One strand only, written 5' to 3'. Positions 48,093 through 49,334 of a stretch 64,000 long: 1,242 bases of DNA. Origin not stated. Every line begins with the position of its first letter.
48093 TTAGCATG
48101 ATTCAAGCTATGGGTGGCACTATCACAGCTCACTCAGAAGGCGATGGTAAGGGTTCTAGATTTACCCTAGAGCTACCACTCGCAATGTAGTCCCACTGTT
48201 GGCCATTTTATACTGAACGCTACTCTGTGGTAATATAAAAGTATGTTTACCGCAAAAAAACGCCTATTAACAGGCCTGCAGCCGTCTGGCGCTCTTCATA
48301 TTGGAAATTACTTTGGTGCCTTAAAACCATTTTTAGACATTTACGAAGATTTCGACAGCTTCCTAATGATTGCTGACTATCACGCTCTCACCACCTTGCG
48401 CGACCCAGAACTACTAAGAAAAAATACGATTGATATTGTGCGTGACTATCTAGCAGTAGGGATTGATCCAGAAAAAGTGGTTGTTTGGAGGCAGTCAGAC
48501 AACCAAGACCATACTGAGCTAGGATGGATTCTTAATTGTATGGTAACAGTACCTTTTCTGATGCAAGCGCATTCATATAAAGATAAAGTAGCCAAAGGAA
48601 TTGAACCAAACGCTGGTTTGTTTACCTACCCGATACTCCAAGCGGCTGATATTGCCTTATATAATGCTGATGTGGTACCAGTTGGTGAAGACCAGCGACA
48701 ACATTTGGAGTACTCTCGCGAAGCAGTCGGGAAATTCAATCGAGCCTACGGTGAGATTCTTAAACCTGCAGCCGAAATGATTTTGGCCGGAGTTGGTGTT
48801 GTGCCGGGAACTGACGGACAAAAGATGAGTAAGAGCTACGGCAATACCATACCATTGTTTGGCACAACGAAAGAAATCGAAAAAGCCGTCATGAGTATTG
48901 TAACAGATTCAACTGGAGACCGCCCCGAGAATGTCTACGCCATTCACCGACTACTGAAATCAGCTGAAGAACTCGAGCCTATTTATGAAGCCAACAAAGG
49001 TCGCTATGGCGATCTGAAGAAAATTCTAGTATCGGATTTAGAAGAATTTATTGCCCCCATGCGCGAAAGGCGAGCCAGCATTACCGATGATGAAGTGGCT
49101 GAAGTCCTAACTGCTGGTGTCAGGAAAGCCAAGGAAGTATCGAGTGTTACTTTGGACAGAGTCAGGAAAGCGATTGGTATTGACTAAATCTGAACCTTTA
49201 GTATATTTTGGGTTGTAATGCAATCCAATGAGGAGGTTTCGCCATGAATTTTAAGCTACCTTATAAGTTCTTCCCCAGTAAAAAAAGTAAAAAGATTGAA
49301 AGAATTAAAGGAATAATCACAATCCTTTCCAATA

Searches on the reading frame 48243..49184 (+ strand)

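Call 39: search_protein_families(library=pfam, proteins=[window:48243-49184:+])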
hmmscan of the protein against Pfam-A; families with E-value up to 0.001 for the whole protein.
window:48243-49184:+ (314 aa): 1 family
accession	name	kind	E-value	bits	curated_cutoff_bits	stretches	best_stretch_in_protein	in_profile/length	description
PF00579.31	tRNA-synt_1b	-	3.7e-56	191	21.1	1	6-247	6-246/292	tRNA synthetases class I (W and Y)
